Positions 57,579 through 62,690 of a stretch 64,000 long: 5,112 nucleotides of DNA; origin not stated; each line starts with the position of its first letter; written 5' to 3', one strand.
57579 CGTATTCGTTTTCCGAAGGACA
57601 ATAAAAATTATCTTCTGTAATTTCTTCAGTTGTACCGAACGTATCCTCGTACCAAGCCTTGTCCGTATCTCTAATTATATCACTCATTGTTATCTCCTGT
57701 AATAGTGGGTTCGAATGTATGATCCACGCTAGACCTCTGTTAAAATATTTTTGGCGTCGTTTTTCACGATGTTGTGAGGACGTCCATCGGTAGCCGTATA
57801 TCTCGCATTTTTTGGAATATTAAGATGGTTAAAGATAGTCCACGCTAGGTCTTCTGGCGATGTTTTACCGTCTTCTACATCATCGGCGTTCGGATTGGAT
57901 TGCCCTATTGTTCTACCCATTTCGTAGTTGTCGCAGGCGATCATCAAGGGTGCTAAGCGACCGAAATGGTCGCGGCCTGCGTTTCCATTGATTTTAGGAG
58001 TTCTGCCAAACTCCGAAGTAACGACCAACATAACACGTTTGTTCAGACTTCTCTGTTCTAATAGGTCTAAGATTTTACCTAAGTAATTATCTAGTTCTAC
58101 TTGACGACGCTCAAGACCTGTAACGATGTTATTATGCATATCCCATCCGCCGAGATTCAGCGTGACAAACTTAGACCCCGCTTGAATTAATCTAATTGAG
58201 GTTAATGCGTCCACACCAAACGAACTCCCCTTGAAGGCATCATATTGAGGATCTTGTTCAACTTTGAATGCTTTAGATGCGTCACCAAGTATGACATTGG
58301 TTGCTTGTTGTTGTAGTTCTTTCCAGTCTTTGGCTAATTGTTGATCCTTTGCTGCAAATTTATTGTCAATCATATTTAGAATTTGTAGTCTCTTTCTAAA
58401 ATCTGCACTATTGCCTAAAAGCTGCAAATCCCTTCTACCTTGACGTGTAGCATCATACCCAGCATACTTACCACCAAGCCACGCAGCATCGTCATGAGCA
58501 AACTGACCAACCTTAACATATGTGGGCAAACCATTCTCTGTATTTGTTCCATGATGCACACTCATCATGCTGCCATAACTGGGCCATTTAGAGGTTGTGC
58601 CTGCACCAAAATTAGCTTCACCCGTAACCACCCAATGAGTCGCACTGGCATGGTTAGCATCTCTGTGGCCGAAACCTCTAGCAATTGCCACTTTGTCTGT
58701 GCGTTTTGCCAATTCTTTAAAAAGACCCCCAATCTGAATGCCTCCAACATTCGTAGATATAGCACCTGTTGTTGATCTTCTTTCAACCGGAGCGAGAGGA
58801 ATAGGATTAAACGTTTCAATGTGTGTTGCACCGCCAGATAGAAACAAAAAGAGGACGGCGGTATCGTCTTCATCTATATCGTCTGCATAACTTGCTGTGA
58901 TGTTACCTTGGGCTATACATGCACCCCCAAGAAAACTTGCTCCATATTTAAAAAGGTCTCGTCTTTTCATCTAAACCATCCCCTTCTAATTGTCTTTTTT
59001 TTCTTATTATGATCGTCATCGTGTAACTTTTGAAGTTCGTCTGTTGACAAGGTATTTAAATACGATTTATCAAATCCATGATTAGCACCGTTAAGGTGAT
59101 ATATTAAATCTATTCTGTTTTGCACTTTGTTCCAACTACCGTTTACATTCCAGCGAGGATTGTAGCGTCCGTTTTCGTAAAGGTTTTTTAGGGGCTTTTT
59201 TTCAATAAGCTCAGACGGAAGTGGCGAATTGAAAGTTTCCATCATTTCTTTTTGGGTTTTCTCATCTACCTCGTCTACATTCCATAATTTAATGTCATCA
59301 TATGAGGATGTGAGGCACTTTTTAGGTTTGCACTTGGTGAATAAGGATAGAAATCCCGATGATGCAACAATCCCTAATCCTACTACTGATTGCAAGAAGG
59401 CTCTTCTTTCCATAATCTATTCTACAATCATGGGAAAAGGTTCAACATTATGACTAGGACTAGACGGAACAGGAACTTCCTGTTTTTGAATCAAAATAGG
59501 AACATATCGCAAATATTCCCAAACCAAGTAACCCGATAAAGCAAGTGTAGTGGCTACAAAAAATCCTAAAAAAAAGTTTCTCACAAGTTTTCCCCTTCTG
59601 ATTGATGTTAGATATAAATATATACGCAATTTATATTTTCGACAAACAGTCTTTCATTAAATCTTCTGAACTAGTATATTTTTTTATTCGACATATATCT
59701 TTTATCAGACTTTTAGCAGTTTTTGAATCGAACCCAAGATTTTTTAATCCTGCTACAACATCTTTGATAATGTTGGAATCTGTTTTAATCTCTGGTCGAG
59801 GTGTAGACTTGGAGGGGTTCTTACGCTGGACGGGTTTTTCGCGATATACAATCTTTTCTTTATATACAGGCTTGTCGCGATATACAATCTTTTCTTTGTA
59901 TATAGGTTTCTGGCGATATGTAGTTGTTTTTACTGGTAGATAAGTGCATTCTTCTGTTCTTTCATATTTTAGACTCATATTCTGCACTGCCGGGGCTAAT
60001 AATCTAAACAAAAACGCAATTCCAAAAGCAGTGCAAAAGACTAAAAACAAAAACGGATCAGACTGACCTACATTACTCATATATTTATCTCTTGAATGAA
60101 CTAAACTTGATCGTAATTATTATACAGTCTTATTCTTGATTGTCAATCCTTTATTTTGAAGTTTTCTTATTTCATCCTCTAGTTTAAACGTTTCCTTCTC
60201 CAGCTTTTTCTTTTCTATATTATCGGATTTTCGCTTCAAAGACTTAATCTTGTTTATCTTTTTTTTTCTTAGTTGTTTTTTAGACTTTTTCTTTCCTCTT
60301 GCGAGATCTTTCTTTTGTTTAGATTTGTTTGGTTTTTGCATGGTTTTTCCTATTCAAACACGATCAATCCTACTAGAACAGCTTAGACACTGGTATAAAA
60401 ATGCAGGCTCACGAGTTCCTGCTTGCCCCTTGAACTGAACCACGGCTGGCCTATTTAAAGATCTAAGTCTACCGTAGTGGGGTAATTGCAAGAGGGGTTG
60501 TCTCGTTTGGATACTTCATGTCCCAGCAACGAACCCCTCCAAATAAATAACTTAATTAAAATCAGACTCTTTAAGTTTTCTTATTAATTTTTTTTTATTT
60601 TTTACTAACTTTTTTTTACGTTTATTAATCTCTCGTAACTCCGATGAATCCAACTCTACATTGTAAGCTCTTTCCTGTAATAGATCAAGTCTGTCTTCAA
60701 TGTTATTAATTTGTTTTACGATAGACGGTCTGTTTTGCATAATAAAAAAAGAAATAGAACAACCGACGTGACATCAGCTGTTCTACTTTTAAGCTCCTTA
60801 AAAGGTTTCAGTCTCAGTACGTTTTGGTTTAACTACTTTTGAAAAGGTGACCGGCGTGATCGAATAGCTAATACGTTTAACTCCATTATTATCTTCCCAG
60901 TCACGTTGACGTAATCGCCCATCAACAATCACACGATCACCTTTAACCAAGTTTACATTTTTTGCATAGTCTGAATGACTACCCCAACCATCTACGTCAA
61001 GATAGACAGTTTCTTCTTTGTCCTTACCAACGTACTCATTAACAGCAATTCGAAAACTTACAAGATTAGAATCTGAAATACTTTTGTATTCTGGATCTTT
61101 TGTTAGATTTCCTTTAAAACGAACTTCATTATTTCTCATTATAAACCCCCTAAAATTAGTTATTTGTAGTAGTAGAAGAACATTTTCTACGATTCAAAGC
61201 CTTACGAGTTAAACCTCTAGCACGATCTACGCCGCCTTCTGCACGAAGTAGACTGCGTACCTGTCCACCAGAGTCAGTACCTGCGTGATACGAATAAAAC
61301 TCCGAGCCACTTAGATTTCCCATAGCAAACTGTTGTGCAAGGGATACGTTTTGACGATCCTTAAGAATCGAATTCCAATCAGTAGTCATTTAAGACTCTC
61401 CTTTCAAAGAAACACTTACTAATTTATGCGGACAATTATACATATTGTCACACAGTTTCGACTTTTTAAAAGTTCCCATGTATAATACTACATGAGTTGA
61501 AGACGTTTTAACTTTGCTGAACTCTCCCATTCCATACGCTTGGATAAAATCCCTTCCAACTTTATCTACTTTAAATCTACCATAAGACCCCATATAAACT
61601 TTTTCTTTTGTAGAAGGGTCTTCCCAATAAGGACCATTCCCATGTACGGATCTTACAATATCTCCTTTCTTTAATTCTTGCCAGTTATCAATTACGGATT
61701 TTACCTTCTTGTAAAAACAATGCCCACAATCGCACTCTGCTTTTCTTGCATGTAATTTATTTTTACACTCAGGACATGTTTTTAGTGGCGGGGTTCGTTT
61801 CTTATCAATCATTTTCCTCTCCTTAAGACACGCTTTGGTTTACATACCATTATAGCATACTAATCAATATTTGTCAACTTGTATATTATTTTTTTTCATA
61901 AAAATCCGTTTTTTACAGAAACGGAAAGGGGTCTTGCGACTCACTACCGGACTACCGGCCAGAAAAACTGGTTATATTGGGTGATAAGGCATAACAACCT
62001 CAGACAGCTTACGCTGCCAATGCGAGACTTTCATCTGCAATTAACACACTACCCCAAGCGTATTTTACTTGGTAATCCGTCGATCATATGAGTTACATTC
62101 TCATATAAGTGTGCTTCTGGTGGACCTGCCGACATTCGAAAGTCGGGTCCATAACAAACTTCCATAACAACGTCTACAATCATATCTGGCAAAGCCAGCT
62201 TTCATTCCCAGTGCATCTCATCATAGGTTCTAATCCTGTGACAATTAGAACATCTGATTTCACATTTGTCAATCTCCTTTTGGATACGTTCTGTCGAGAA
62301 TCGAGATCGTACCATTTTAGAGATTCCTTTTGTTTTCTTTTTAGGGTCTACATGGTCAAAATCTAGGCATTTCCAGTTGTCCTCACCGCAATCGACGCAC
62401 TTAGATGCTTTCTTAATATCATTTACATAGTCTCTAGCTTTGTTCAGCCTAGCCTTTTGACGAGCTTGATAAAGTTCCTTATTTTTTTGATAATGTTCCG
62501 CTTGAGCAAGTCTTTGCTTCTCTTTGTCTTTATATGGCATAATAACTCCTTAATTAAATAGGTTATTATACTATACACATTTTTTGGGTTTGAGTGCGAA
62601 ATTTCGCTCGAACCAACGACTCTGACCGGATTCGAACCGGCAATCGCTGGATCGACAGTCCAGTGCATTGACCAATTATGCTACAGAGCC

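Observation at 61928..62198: Circularly permuted (two-piece) tmRNA in a phage, with tag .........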

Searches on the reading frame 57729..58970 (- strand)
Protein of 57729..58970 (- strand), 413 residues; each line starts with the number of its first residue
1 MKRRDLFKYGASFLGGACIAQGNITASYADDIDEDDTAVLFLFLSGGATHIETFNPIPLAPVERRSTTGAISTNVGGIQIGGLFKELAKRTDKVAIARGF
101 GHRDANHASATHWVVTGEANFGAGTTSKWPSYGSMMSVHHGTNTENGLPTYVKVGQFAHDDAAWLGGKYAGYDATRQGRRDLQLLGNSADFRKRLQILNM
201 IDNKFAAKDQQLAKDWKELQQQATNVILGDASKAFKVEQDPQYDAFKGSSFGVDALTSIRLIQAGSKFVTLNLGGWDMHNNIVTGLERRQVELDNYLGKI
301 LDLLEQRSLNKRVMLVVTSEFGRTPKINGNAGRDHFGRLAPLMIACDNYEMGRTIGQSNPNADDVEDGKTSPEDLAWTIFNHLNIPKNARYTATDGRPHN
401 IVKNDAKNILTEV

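Call 13: search_protein_families(library=pfam, proteins=[window:57729-58970:-], max_evalue=0.01)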
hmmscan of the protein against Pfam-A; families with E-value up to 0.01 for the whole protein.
window:57729-58970:- (413 aa): 2 families
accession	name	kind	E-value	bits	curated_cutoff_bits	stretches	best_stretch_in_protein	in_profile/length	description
PF07394.17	DUF1501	-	2.9e-58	198.3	27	1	37-409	2-386/390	Protein of unknown function (DUF1501)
PF01663.27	Phosphodiest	-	0.0088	16.1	23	0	289-325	187-223/342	Type I phosphodiesterase / nucleotide pyrophosphatase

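Call 14: search_protein_families(library=phrogs, proteins=[window:57729-58970:-], max_evalue=0.001)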
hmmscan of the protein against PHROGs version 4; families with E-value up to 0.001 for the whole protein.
window:57729-58970:- (413 aa): 0 families

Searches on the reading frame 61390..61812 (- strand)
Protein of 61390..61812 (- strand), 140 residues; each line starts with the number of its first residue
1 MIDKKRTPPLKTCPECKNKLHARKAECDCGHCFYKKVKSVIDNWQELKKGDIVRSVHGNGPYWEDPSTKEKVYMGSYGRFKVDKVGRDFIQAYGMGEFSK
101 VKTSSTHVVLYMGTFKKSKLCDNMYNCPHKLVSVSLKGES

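Call 13: search_protein_families(library=pfam, proteins=[window:61390-61812:-], max_evalue=0.01)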
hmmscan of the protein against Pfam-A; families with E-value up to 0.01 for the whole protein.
window:61390-61812:- (140 aa): 0 families

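Call 14: search_protein_families(library=phrogs, proteins=[window:61390-61812:-], max_evalue=0.001)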
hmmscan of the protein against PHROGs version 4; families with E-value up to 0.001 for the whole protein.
window:61390-61812:- (140 aa): 0 families

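Call 16: find_related_loci(query=window:61390-61812:-, collection=viral_contigs, flank=6000)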
Query window:61390-61812:- (140 aa) in viral_contigs; peptide patterns used: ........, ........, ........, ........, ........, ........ (x = any residue, [..] = any of these).
5 stretches matched a pattern; 4 encode a relative of the query (tblastn E <= 1e-3); 4 distinct loci.
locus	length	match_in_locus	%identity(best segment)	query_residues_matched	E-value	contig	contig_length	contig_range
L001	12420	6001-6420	66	1-140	5e-65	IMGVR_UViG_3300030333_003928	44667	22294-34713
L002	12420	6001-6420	64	1-140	3e-64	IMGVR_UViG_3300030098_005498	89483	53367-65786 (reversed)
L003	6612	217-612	59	9-137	3e-48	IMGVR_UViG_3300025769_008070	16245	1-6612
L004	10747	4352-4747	59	9-137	3e-48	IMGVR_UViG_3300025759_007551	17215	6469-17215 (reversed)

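Call 26: find_homologous_proteins(query=window:61390-61812:-, max_evalue=0.00001)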
Query window:61390-61812:- (140 aa): 15 proteins with E <= 0.00001 among 20 candidates.
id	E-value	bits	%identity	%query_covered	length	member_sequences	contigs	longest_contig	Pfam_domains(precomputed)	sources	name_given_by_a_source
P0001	1.5e-92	325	99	100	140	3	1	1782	-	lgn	-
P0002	2.0e-67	244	74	100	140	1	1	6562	-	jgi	jgi:hypothetical protein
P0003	4.3e-61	223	66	100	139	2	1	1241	-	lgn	-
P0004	5.9e-61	223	69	99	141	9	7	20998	-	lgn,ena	-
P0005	7.2e-61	223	67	100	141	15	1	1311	-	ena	-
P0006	1.3e-60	222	69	96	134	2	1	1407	-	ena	-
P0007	1.4e-60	222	65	99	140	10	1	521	-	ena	-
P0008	2.7e-58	214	64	100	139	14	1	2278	-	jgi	-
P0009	3.2e-58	214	63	100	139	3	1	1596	-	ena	-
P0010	2.8e-51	191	63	100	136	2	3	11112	-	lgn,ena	-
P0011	4.9e-51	191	59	98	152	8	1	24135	-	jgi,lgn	-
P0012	2.6e-45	172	59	94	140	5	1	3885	-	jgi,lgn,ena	-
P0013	1.4e-43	166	53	96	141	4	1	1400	-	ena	-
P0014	1.1e-41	160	57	96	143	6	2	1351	-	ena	-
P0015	2.3e-17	81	63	45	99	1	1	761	PF00411.25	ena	-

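Call 28: find_encoding_contigs(protein=P0002, flank=4000, max_places=3)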
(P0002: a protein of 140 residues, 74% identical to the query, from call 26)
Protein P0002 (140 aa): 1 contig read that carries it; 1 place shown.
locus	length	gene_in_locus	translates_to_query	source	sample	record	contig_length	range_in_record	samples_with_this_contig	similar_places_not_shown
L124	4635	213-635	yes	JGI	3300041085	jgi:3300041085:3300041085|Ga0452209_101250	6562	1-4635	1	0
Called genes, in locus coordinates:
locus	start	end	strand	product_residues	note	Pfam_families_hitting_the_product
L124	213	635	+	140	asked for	-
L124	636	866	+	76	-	-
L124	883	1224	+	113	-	PF00436:SSB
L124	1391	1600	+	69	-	-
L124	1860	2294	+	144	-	PF00011:HSP20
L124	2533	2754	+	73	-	-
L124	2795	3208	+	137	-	-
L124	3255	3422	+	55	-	-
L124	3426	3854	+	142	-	-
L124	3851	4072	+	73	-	-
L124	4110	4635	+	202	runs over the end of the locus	-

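Call 29: find_encoding_contigs(protein=P0001, flank=4000, max_places=3)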
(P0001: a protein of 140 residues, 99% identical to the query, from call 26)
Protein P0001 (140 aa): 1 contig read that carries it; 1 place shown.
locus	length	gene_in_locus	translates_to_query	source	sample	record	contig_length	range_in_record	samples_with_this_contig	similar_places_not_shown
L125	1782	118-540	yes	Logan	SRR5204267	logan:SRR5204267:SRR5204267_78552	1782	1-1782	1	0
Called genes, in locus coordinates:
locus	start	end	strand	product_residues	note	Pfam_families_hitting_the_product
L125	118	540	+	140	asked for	-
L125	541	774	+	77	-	-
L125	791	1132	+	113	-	PF00436:SSB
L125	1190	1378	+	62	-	-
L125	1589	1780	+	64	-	?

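Call 30: find_encoding_contigs(protein=P0004, flank=4000, max_places=4)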
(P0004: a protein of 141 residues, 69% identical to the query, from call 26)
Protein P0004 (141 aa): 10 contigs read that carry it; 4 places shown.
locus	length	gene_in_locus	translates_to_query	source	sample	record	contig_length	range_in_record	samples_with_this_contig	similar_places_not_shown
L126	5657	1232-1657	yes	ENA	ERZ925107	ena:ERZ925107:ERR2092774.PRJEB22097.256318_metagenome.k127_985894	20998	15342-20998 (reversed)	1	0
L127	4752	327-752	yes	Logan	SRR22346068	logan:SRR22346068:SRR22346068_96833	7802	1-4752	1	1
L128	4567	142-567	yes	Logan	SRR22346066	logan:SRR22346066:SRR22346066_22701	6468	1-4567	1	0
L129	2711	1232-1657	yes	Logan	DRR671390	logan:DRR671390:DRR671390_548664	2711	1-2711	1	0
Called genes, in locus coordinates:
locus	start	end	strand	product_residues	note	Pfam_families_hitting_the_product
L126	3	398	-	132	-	?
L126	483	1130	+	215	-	PF13578:Methyltransf_24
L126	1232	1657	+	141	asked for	-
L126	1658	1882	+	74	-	-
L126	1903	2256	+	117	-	PF00436:SSB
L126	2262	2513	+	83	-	-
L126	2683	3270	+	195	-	-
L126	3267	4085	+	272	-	-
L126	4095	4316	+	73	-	-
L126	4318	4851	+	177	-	-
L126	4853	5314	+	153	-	-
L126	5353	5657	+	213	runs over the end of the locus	PF01569:PAP2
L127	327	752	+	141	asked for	-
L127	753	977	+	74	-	-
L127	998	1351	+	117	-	PF00436:SSB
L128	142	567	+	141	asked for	-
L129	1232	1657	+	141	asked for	-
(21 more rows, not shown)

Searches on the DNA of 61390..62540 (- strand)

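Call 4: search_rna_families(source=window, start=61600, end=62500, threshold=evalue, max_evalue=10, show_alignments=5)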
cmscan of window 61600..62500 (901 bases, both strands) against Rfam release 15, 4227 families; matches with E-value up to 10: 5.
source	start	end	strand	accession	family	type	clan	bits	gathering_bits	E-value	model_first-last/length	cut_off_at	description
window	61971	62035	-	RF01850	beta_tmRNA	Gene;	CL00001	28.1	84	8.3e-07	233-304/331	no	Betaproteobacteria transfer-messenger RNA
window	62009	62181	-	RF04321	tmRNA_permuted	Gene;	-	16.6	47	0.48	1-213/213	no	permuted transfer-messenger RNA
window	62104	62228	-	RF01514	Afu_513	Gene; snRNA; snoRNA; CD-box;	-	13.6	48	2.8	1-103/103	no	A. fumigatus snoRNA Afu_513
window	62196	62228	-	RF01136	sR28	Gene; snRNA; snoRNA; CD-box;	-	12.7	39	1.4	1-55/55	no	Small nucleolar RNA sR28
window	62118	62209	-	RF00023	tmRNA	Gene;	CL00001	10.4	47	0.07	1-374/374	no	transfer-messenger RNA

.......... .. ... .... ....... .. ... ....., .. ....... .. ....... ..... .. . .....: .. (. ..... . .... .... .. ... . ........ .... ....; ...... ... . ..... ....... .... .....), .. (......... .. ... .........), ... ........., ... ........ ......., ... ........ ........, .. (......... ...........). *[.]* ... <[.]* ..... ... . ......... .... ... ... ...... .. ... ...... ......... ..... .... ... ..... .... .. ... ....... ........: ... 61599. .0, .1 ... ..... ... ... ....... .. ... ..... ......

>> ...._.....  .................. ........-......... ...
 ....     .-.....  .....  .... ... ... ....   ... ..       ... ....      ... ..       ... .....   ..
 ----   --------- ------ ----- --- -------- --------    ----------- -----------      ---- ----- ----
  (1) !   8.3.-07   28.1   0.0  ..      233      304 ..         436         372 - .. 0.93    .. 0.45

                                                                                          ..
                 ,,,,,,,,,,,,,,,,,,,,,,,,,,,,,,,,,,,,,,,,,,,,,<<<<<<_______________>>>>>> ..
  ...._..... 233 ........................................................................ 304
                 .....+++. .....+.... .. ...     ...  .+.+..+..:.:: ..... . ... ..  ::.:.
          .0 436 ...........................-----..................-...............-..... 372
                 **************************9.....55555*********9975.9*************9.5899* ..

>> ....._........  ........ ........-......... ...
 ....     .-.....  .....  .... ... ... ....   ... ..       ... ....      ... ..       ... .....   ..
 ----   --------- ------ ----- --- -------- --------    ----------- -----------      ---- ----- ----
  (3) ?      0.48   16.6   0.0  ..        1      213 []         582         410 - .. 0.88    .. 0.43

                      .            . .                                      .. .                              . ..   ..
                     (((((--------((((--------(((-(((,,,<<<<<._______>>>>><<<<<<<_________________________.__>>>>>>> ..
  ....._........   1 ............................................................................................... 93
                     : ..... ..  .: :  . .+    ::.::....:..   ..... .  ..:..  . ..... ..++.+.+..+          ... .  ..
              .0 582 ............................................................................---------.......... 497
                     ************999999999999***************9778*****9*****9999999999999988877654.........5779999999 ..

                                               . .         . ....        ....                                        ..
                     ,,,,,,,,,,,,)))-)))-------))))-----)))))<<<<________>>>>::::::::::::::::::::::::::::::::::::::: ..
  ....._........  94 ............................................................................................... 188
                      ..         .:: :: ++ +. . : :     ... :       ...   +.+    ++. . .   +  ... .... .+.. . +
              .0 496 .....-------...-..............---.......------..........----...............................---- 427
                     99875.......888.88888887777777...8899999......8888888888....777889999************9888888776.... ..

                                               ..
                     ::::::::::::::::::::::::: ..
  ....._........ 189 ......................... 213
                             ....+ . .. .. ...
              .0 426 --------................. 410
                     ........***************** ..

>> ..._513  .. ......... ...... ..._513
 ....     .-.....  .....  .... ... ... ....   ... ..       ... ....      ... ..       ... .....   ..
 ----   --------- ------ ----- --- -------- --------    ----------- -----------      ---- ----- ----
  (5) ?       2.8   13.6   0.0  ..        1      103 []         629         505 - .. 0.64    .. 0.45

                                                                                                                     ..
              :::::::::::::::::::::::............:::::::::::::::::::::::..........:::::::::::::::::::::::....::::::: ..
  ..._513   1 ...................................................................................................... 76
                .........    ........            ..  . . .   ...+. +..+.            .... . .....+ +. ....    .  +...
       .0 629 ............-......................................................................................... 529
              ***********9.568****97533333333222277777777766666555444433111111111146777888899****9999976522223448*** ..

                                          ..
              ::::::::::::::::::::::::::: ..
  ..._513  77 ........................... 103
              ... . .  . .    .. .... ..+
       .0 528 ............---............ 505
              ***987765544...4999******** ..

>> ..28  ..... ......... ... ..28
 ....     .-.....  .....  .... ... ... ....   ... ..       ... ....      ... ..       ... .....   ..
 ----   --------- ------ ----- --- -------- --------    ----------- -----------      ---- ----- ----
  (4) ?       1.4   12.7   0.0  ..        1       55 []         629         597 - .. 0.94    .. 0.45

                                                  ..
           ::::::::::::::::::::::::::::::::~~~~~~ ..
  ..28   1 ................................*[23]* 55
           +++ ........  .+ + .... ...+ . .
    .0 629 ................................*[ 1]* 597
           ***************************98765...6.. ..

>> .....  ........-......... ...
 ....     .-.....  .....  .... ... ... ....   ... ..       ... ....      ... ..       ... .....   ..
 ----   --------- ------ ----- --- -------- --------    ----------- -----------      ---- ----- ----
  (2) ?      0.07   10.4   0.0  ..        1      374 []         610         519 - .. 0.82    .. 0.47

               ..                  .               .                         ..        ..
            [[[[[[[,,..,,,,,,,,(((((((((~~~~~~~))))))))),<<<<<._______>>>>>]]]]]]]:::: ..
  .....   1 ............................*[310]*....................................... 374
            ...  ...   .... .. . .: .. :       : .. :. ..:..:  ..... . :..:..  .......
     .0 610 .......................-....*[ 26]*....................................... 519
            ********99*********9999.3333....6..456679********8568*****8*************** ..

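Call 7: search_dna_similar(query=window:61880-62210:-, collection=phages, mode=distant, max_evalue=0.01, max_rows=30)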
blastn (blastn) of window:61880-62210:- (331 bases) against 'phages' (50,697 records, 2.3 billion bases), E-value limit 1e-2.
No match.

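Call 17: search_rna_families(sources=[L001, L002, L003, L004], threshold=evalue, max_evalue=1)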
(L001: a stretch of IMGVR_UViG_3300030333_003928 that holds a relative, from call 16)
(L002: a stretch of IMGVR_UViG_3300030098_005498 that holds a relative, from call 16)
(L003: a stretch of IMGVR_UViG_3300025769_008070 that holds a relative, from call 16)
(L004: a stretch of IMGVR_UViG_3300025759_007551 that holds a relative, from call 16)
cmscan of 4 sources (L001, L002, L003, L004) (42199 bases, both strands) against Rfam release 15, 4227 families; matches with E-value up to 1: 6.
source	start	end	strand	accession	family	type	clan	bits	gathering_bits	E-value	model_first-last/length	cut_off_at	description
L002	5113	5313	+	RF04321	tmRNA_permuted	Gene;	-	105.3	47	1.1e-19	1-213/213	no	permuted transfer-messenger RNA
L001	5111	5313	+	RF04321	tmRNA_permuted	Gene;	-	105.1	47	1.2e-19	1-213/213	no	permuted transfer-messenger RNA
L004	3653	3848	+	RF04321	tmRNA_permuted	Gene;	-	79.4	47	9.4e-14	1-213/213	no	permuted transfer-messenger RNA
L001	5055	5358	+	RF01850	beta_tmRNA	Gene;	CL00001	63.7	84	3.9e-17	1-331/331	no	Betaproteobacteria transfer-messenger RNA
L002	5057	5358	+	RF01850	beta_tmRNA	Gene;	CL00001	60.2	84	6e-16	1-331/331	no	Betaproteobacteria transfer-messenger RNA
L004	3592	3897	+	RF01850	beta_tmRNA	Gene;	CL00001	59.5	84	9.9e-16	1-331/331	no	Betaproteobacteria transfer-messenger RNA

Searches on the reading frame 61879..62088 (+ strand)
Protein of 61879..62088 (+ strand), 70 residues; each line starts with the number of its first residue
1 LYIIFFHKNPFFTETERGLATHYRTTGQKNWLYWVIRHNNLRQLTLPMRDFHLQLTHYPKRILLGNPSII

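Call 76: find_encoding_contigs(protein=window:61879-62088:+, flank=1500, max_places=6)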
Protein window:61879-62088:+ (70 aa): no gene with exactly this product is on record in the collection.
